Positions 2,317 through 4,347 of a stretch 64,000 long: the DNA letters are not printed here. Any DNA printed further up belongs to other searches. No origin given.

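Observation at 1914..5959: Tandem paralogous secreted proteins sharing an HExxH motif, an N-terminal Cys-repeat module and an ACRIR C-terminal tail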

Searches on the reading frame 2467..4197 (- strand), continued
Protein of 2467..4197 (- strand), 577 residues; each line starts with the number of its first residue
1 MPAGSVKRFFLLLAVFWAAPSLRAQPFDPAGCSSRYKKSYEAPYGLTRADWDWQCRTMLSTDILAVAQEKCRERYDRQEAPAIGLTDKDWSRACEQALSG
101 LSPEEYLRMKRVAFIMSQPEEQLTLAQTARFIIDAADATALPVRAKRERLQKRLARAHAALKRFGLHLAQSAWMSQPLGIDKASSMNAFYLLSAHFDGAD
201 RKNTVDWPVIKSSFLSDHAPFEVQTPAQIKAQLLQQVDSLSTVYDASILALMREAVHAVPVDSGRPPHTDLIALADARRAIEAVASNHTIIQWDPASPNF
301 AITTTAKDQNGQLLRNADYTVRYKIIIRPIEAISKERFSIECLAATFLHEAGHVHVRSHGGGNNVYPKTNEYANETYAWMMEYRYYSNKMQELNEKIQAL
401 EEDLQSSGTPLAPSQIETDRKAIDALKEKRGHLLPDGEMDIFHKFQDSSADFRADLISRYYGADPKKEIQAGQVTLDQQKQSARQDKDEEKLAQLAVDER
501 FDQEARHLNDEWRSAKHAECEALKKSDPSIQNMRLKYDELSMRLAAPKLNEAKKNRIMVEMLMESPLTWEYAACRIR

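Call 62: fold_search(model_id=the predicted structure, library=pdb)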
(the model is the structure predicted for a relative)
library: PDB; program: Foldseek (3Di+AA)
matches with E <= 10: 101; with E <= 0.001: 0
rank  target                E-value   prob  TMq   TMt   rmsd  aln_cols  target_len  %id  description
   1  3d3x_B                3.0e-01  0.16  0.12  0.14  19.3       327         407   11  Crystal structure of botulinum neurotoxin serotype E catalytic domain in complex with SNAP-25 substrate peptide (released 2008-07-08)
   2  3d3x_A                4.2e-01  0.18  0.10  0.13  19.1       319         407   10  Crystal structure of botulinum neurotoxin serotype E catalytic domain in complex with SNAP-25 substrate peptide (released 2008-07-08)
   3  1zl5_A                4.3e-01  0.14  0.11  0.14  19.3       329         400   12  Crystal structure of Glu335Gln mutant of Clostridium botulinum neurotoxin E catalytic domain (released 2005-07-05)
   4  1t3a_B                4.5e-01  0.13  0.11  0.13  20.2       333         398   11  Crystal structure of Clostridium botulinum neurotoxin type E catalytic domain (released 2004-06-29)
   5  8k1o_A                4.7e-01  0.08  0.12  0.13  23.9       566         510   11  mycobacterial efflux pump, AMPPNP bound state (released 2024-07-17)
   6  8k1n_C                6.1e-01  0.05  0.09  0.09  24.3       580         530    9  mycobacterial efflux pump, substrate-bound state (released 2024-07-17)
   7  8tmb_B                6.4e-01  0.41  0.14  0.22  20.7       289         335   11  Cryo-EM structure of CorA in complex with conformation-specific synthetic antibody C12 and 20 mM MgCl2, State MG20-1 (released 2025-02-12)
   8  1zkw_A                6.4e-01  0.18  0.09  0.12  18.8       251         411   11  Crystal structure of Arg347Ala mutant of botulinum neurotoxin E catalytic domain (released 2005-06-28)
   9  8tmc_E                8.6e-01  0.30  0.14  0.21  20.3       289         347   11  Cryo-EM structure of CorA in complex with conformation-specific synthetic antibody C12 and 20 mM MgCl2, State MG20-2 (released 2025-02-12)
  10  9f0l                  1.1e+00  0.06  0.11  0.09  28.2       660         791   10  Scalable protein design using hallucination in a relaxed sequence space (released 2024-10-16)
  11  8tmb_A                1.3e+00  0.15  0.13  0.18  20.5       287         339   10  Cryo-EM structure of CorA in complex with conformation-specific synthetic antibody C12 and 20 mM MgCl2, State MG20-1 (released 2025-02-12)
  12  1zn3_A                1.6e+00  0.08  0.11  0.14  19.3       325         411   12  Crystal structure of Glu335Ala mutant of Clostridium botulinum neurotoxin type E (released 2005-07-05)
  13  5gom_A                1.8e+00  0.06  0.11  0.14  28.6       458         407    8  Truncated mitofusin-1, transition-like state (released 2017-02-01)
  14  3jch_C                1.8e+00  0.13  0.13  0.20  21.5       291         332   10  Cryo-EM structure of the magnesium channel CorA in the magnesium-free, asymmetric open state II (released 2016-02-17)
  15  8tmj_D                2.1e+00  0.13  0.13  0.18  20.4       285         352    9  Cryo-EM structure of CorA in complex with conformation-specific synthetic antibody C18 and 100 uM MgCl2, State MG0.1-2 (released 2025-02-12)
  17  9jro_A                2.5e+00  0.07  0.12  0.16  33.1       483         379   10  Structural Insights into Selective Antagonism of PF04418948 and EP2 Prostaglandin Receptor (released 2025-10-22)
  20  9rmm_B                2.8e+00  0.06  0.11  0.14  27.6       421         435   10  Crystal structure of outer membrane SilC (released 2025-07-23)
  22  8tmn_E                3.0e+00  0.09  0.13  0.20  22.1       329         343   11  Cryo-EM structure of magnesium depleted CorA in complex with conformation-specific synthetic antibody C18, State MGD-1 (released 2025-02-12)
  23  8u7o_A                3.0e+00  0.04  0.12  0.08  32.6       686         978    8  WT sea urchin SLC9C1 with 5mM cAMP at pH 6 in Na+ - Grip and Twist (GnT) conformation (released 2025-03-26)
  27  9rmm_F                3.5e+00  0.05  0.10  0.13  26.8       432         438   10  Crystal structure of outer membrane SilC (released 2025-07-23)
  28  9rmm_D                3.6e+00  0.05  0.12  0.15  25.2       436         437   10  Crystal structure of outer membrane SilC (released 2025-07-23)
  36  9r1f_A                4.3e+00  0.04  0.12  0.13  27.9       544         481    8  Cryo-EM structure of human MATE1 in complex with metformin (released 2025-11-05)
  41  8k6f_C                4.8e+00  0.02  0.07  0.10  24.8       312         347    9  LnaB-Actin-PRUb ternary complex (released 2025-01-29)
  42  9rmm_C                5.0e+00  0.05  0.13  0.15  25.1       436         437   10  Crystal structure of outer membrane SilC (released 2025-07-23)
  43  9k3b_V                5.0e+00  0.03  0.09  0.12  21.2       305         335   15  Human RNA Polymerase III de novo transcribing complex 10 overall (TC10-overall) (released 2025-04-16)
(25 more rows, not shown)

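Call 63: search_solved_structures(query=A2, max_evalue=10, show_alignments=3)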
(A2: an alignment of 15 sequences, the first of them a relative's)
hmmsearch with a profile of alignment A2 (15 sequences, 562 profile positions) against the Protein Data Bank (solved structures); distinct sequences matched with E-value up to 10: 5.
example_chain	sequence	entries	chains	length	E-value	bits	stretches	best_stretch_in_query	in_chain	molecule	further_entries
4v98_AN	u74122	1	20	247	0.082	15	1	60-117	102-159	CG10419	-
1dhm_A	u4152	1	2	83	0.58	12.2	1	28-66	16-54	E2 PROTEIN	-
1a7g_E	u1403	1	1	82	0.66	12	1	28-66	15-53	REGULATORY PROTEIN E2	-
2zqm_A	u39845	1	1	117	1.1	11.3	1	108-169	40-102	Prefoldin beta subunit 1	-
5umw_A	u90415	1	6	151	1.2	11.1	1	260-332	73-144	Glyoxalase/bleomycin resisance protein/dioxygenase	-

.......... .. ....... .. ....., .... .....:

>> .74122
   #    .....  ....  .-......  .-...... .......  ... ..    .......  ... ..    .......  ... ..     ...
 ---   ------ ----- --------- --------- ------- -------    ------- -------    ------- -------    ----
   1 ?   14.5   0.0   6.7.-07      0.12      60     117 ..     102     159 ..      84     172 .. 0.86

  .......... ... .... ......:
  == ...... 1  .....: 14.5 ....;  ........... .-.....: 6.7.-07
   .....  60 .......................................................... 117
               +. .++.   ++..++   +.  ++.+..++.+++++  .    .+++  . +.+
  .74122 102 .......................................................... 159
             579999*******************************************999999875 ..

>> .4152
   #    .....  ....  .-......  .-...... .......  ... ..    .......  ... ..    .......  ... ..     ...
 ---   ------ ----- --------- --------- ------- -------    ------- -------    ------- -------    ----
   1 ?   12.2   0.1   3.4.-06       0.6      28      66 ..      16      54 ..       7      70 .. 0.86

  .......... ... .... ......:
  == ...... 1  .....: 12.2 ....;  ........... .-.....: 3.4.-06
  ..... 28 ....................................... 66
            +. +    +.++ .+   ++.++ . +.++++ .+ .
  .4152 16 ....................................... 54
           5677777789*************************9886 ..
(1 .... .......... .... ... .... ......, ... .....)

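Call 65: search_protein_families(library=padloc, proteins=[window:2467-4197:-], max_evalue=0.1)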
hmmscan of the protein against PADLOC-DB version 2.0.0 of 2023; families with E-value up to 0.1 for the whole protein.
window:2467-4197:- (577 aa): 0 families

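Call 66: find_related_loci(query=A1, collection=metagenome_contigs, flank=6000)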
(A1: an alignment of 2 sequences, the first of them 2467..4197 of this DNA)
Query A1 (577 aa) in metagenome_contigs; peptide patterns used: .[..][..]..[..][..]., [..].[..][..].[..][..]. (x = any residue, [..] = any of these).
146 stretches matched a pattern, but none encodes a relative of the query by tblastn (E <= 1e-3).

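Call 77: search_protein_families(library=pfam, proteins=[P0012, P0013, P0014, P0015, P0017, P0004, P0007, P0010, P0009], max_evalue=1)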
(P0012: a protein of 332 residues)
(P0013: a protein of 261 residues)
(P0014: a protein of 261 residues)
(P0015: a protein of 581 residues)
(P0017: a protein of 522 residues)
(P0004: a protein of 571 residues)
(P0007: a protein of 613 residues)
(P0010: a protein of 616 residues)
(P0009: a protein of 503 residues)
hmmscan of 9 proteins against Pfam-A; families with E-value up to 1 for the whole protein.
P0012 (332 aa): 0 families

P0013 (261 aa): 0 families

P0014 (261 aa): 0 families

P0015 (581 aa): 0 families

P0017 (522 aa): 0 families

P0004 (571 aa): 2 families
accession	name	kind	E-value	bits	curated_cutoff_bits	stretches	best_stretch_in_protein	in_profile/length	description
PF10263.15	SprT-like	-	0.24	11.7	25.6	1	363-387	55-79/108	SprT-like family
PF24423.1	OVT1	-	0.52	11.2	30.9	0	517-559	39-81/100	Major antigen, helical domain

P0007 (613 aa): 2 families
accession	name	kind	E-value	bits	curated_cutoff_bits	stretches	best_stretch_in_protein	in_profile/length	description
PF10263.15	SprT-like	-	0.0026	18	25.6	1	341-391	55-98/108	SprT-like family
PF04450.18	BSP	-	0.011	16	23.8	1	341-376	96-131/207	Peptidase of plants and bacteria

P0010 (616 aa): 0 families

P0009 (503 aa): 0 families

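Call 90: find_encoding_contigs(protein=P0014, flank=5000, max_places=2)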
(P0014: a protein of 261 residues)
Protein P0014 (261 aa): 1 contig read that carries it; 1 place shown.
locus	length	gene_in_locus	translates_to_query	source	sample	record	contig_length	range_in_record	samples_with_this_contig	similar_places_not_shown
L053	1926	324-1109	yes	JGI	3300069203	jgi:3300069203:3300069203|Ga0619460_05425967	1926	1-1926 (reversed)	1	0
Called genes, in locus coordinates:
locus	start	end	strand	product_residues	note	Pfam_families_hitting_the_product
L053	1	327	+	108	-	?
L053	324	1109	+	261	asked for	-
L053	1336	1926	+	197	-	?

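Call 91: find_encoding_contigs(protein=P0009, flank=5000, max_places=2)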
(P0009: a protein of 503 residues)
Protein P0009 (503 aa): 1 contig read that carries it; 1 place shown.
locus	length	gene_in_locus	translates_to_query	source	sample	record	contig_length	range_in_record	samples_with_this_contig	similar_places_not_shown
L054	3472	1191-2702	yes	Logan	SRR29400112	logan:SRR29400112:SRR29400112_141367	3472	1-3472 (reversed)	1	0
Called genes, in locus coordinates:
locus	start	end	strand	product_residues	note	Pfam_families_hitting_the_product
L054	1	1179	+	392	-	?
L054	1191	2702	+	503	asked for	-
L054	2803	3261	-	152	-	PF07238:PilZ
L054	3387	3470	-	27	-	?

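Call 94: fold_search(model_id=the predicted structure, library=viral)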
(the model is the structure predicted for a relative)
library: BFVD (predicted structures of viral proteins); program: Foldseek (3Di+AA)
matches with E <= 10: 169; with E <= 0.001: 0
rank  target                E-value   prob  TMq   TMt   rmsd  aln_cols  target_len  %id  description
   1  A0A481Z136            1.6e-01  0.15  0.11  0.08  49.5       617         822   11  Uncharacterized protein [Mimivirus LCMiAC01]
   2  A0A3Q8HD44            2.2e-01  0.09  0.12  0.07  33.1       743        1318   10  (no name in the UniProt tables at hand)
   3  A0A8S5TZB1            2.5e-01  0.92  0.12  0.44  12.7       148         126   18  IrrE protein [Siphoviridae sp. ctxyw6]
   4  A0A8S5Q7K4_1          2.6e-01  0.13  0.12  0.05  44.3       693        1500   10  Large polyvalent protein-associated domain-containing protein [Podoviridae sp. ctJaJ36]
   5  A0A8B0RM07            4.9e-01  0.06  0.09  0.06  18.6       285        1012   10  RNA-directed RNA polymerase (Fragment) [Riboviria sp.]
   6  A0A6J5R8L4            5.1e-01  0.12  0.11  0.15  27.1       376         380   12  DUF7168 domain-containing protein [uncultured Caudovirales phage]
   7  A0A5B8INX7            5.1e-01  0.08  0.10  0.09  46.4       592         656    9  Uncharacterized protein [Mimiviridae sp. ChoanoV1]
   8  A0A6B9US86            6.9e-01  0.06  0.09  0.11  28.8       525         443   10  (no name in the UniProt tables at hand)
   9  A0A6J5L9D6            7.2e-01  0.13  0.14  0.19  19.3       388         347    8  Uncharacterized protein [uncultured Caudovirales phage]
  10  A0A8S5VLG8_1          7.2e-01  0.08  0.12  0.08  25.0       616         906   11  (no name in the UniProt tables at hand)
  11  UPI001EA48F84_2       7.5e-01  0.08  0.12  0.07  27.0       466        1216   13  (no name look-up for this kind of identifier)
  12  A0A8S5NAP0            7.5e-01  0.08  0.09  0.06  35.6       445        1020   10  Minor tail protein [Siphoviridae sp. ctBmU27]
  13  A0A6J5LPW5            7.5e-01  0.07  0.09  0.08  58.5       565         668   10  Uncharacterized protein [uncultured Caudovirales phage]
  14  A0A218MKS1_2          7.5e-01  0.03  0.08  0.04  35.7       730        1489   12  Uncharacterized protein [uncultured virus]
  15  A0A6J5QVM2            7.8e-01  0.04  0.08  0.07  53.3       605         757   12  Uncharacterized protein [uncultured Caudovirales phage]
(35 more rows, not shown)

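Call 101: search_protein_families(library=ncbifam, alignment_id=A2, max_evalue=1)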
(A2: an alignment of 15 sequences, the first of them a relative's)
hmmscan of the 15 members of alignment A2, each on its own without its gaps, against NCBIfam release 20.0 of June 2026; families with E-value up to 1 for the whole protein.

A. member 1, P0001 (577 aa): 0 families

B. families by the number of members that match (of 15 scanned): 6 families
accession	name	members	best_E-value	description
TIGR04267.2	mod_HExxH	1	0.025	aKG-HExxH-type peptide beta-hydroxylase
TIGR02424.1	TF_pcaQ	1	0.026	pca operon transcription factor PcaQ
NF047563.1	modulin_PmtR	1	0.07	PSM export ABC transporter transcriptional regulator PmtR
NF010752.0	PRK14155.1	1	0.096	nucleotide exchange factor GrpE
NF010037.0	PRK13512.1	1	0.2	CoA-disulfide reductase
NF011045.0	PRK14475.1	1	0.34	F0F1 ATP synthase subunit B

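Call 102: search_protein_families(library=ncbifam, proteins=[P0013, P0015, P0017, P0012, P0014, P0007, P0010, P0004, P0005, P0006], max_evalue=0.1)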
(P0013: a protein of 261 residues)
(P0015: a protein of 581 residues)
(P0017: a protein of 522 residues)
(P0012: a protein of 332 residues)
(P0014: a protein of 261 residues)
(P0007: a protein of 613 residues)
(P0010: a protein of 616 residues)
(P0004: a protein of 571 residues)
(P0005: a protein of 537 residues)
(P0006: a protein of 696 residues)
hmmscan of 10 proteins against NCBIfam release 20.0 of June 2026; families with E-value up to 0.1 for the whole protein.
P0013 (261 aa): 1 family
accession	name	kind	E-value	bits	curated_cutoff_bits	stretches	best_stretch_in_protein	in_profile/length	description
TIGR04267.2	mod_HExxH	domain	0.025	14.6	40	1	86-107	53-74/177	aKG-HExxH-type peptide beta-hydroxylase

P0015 (581 aa): 1 family
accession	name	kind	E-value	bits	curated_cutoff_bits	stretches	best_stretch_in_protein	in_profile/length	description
NF010752.0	PRK14155.1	equivalog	0.096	12.1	194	0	484-524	15-54/208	nucleotide exchange factor GrpE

P0017 (522 aa): 0 families

P0012 (332 aa): 0 families

P0014 (261 aa): 0 families

P0007 (613 aa): 0 families

P0010 (616 aa): 0 families

P0004 (571 aa): 0 families

P0005 (537 aa): 1 family
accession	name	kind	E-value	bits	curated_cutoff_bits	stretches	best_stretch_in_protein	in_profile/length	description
NF047563.1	modulin_PmtR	equivalog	0.07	13.2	200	0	485-530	79-123/125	PSM export ABC transporter transcriptional regulator PmtR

P0006 (696 aa): 1 family
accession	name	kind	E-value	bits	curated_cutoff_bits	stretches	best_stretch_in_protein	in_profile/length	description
TIGR02424.1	TF_pcaQ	equivalog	0.026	13.4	303.8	1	200-249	17-61/300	pca operon transcription factor PcaQ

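Call 106: find_related_loci(query=A1, collection=viral_contigs, flank=5000)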
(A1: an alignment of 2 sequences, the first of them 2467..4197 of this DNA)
Query A1 (577 aa) in viral_contigs; peptide patterns used: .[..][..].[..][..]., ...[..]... (x = any residue, [..] = any of these).
40 stretches matched a pattern, but none encodes a relative of the query by tblastn (E <= 1e-3).
